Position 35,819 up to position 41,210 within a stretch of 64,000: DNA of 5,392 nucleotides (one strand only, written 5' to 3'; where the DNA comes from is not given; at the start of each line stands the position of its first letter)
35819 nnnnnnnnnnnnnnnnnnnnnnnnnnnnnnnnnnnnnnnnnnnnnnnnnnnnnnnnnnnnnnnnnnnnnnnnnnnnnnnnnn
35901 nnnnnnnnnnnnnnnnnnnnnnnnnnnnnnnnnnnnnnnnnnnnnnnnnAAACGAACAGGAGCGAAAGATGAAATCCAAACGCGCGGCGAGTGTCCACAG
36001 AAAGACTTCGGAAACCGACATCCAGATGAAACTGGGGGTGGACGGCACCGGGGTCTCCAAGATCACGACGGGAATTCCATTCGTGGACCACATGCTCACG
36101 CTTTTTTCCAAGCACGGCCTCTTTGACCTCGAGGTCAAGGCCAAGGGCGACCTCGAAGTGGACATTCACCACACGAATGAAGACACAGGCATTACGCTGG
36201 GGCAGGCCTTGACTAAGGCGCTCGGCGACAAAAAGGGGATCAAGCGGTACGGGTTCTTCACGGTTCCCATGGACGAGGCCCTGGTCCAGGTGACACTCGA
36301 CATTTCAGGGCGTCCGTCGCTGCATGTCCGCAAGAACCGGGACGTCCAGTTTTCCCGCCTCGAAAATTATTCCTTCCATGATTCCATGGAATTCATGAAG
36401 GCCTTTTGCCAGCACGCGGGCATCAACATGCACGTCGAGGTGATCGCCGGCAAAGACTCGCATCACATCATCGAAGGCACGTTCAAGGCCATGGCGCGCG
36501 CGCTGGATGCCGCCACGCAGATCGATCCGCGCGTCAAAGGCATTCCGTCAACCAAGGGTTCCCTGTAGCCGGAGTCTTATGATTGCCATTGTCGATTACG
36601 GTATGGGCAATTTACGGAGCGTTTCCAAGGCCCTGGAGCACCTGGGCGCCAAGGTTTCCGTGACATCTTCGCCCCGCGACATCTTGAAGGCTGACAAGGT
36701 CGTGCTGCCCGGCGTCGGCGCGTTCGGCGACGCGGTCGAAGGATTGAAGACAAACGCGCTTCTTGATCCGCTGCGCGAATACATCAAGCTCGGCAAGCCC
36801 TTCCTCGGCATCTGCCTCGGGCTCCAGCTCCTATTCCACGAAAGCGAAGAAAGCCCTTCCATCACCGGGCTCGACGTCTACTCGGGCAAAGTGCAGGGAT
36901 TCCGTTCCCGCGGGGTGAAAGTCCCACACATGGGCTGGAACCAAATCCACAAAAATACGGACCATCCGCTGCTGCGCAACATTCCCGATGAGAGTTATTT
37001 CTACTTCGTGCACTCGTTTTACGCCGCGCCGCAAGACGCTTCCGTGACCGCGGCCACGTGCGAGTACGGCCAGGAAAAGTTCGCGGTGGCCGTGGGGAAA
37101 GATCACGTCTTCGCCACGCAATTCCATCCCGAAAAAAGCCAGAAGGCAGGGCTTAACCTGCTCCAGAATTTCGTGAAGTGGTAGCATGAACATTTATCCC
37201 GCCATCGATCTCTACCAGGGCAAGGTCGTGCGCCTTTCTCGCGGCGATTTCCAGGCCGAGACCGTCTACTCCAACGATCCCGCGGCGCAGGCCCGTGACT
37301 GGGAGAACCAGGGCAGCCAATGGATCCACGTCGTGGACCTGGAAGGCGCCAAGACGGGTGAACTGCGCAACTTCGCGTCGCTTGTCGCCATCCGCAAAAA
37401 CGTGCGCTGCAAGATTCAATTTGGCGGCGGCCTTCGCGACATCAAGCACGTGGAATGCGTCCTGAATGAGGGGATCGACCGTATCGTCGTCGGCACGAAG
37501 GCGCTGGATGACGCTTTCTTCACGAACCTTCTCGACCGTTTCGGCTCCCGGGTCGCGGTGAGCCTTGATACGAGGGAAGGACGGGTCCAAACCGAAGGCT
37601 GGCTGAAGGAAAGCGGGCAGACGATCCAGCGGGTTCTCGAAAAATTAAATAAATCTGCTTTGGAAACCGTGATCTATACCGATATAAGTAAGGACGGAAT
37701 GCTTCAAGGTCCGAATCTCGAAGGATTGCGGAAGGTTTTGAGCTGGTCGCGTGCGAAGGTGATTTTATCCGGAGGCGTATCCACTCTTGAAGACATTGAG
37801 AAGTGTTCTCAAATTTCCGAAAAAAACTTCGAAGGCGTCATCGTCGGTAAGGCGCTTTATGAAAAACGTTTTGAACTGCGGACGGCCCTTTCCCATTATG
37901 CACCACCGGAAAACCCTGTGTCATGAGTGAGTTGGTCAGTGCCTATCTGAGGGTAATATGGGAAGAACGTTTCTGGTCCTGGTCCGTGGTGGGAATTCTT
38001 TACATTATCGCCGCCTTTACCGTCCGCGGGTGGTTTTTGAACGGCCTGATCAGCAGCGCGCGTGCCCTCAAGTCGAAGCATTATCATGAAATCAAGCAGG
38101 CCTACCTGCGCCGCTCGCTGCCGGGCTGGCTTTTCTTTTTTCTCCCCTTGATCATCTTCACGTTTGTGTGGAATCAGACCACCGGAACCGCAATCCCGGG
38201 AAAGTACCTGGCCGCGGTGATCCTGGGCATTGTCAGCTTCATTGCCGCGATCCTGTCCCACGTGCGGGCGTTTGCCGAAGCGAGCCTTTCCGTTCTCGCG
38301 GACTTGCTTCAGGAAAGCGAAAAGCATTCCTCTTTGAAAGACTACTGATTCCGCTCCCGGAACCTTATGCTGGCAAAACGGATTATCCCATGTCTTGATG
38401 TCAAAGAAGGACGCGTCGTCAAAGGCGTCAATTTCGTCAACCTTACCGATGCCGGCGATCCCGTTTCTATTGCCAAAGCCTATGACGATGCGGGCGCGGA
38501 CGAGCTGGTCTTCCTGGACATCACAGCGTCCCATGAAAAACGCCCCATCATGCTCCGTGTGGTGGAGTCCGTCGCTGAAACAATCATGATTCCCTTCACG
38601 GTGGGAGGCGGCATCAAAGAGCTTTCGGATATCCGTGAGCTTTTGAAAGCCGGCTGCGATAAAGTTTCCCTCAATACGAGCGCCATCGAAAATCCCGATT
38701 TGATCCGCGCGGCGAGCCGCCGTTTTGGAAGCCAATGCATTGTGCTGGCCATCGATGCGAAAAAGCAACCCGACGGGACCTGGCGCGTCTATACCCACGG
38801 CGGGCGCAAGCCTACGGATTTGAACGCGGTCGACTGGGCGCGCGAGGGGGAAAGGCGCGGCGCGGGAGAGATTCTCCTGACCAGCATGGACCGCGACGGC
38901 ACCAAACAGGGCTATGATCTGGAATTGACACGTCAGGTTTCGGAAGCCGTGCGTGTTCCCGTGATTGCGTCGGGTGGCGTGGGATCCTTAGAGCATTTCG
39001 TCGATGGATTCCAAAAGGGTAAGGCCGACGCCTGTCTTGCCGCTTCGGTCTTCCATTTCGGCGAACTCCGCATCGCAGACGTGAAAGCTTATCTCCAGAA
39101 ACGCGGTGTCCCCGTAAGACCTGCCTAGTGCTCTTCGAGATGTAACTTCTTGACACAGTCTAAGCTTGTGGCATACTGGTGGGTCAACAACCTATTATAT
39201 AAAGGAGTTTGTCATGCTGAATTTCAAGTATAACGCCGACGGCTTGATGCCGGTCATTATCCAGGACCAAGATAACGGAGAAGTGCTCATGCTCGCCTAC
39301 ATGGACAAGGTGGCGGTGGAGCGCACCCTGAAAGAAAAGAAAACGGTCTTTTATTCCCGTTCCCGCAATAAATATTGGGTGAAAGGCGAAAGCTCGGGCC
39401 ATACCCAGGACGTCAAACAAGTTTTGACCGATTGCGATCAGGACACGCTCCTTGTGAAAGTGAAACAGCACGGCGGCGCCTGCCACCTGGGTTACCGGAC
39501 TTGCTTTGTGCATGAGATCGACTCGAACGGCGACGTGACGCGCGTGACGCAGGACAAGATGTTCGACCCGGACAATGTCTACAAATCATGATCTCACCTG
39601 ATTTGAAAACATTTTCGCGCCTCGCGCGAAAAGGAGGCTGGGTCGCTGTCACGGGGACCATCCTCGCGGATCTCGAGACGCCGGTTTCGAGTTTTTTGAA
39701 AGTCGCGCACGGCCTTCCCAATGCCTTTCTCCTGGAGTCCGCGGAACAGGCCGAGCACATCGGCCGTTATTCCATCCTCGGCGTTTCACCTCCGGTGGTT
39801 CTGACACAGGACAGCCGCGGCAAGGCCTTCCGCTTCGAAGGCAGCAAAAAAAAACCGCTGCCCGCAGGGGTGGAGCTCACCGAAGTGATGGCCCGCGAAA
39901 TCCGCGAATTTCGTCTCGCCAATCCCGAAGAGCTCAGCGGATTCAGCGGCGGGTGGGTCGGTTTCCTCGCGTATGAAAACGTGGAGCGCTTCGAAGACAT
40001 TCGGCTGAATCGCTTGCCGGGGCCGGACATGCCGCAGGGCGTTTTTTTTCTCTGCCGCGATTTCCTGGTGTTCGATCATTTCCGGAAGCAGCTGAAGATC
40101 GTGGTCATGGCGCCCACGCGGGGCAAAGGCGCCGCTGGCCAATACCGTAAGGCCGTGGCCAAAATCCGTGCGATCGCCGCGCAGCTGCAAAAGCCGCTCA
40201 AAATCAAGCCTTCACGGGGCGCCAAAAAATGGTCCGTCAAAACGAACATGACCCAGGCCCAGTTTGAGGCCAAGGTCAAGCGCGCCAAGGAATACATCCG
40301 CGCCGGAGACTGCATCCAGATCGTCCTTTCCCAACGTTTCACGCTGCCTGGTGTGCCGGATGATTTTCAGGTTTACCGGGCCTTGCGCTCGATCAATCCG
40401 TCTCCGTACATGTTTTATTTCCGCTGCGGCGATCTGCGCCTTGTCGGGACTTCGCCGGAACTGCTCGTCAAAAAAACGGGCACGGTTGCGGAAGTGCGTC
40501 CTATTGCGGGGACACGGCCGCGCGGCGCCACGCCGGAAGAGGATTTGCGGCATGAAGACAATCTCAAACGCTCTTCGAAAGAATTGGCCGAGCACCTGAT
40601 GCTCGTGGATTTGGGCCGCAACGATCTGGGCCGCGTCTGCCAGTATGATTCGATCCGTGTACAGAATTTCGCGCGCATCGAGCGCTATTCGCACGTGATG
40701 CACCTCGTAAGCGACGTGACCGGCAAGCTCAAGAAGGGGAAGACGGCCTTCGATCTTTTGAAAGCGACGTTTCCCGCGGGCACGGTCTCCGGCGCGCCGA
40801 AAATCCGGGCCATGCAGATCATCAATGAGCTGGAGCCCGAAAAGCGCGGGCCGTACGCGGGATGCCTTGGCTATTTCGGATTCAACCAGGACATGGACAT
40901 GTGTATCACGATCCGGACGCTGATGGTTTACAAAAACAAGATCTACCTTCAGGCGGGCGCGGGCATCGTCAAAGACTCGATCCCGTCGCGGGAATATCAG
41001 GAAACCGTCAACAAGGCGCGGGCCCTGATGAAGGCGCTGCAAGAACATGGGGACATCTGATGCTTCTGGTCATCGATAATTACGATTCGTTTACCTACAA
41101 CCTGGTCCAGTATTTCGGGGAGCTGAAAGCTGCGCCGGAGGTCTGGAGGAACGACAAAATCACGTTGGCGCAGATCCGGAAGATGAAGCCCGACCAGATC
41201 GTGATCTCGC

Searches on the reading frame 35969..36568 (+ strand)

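Call 62: search_protein_families(library=pfam, proteins=[window:35969-36568:+], max_evalue=0.00001)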
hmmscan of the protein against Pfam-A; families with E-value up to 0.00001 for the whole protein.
window:35969-36568:+ (199 aa): 1 family
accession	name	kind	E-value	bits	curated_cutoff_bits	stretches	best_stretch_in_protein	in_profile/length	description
PF00475.24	IGPD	-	7.2e-60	201.7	27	1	34-179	1-144/144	Imidazoleglycerol-phosphate dehydratase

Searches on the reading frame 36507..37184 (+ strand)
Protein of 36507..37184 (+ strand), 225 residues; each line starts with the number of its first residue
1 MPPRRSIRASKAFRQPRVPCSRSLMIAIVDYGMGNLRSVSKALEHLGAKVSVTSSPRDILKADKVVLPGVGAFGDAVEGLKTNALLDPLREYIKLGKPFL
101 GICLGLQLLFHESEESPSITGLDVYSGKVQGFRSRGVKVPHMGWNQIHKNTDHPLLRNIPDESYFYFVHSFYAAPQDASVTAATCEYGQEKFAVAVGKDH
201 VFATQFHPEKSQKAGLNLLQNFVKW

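Call 62: search_protein_families(library=pfam, proteins=[window:36507-37184:+], max_evalue=0.00001)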
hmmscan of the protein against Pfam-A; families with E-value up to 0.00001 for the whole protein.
window:36507-37184:+ (225 aa): 3 families
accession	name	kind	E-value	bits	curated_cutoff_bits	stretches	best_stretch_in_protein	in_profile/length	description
PF00117.34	GATase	-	4.3e-26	92.2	22.8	1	28-223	2-187/190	Glutamine amidotransferase class-I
PF01174.25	SNO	-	2.9e-06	27.7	27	0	34-223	6-183/188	SNO glutamine amidotransferase family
PF07685.20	GATase_3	-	3e-06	27.4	27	1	43-116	19-95/196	CobB/CobQ-like glutamine amidotransferase domain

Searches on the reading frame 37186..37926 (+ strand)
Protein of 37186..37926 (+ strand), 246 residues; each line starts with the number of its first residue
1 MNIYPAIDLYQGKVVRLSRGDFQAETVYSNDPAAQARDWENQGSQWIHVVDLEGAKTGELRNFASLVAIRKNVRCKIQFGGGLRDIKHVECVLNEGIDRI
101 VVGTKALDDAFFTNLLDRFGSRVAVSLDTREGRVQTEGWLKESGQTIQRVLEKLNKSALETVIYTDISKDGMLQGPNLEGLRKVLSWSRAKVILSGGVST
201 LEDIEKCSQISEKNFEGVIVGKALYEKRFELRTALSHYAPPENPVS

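Call 62: search_protein_families(library=pfam, proteins=[window:37186-37926:+], max_evalue=0.00001)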
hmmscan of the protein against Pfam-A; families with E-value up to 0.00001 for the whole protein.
window:37186-37926:+ (246 aa): 1 family
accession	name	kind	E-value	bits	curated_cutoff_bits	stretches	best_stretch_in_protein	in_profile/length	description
PF00977.27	His_biosynth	-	3.2e-70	236.6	23.6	1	3-229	2-227/228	Histidine biosynthesis protein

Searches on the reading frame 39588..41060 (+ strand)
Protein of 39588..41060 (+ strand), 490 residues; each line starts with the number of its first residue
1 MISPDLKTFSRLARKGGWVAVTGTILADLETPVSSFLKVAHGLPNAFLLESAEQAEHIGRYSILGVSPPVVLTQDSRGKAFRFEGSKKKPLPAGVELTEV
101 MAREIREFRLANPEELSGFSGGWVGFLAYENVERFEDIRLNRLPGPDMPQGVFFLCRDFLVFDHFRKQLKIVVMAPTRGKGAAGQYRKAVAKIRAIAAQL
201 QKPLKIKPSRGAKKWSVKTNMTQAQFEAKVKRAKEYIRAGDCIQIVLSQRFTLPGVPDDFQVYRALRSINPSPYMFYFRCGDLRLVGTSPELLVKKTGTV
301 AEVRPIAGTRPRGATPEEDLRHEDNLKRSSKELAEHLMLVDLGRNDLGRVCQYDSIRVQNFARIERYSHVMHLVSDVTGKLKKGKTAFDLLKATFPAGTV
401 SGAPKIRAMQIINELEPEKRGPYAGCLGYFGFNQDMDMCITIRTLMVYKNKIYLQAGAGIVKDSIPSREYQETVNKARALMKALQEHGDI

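Call 62: search_protein_families(library=pfam, proteins=[window:39588-41060:+], max_evalue=0.00001)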
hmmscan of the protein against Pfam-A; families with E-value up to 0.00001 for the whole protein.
window:39588-41060:+ (490 aa): 2 families
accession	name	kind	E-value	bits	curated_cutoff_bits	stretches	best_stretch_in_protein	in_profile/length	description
PF00425.24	Chorismate_bind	-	1.7e-95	319.9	27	1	223-476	2-257/257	chorismate binding enzyme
PF04715.19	Anth_synt_I_N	-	2e-25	90.1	23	1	28-170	1-139/140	Anthranilate synthase component I, N terminal region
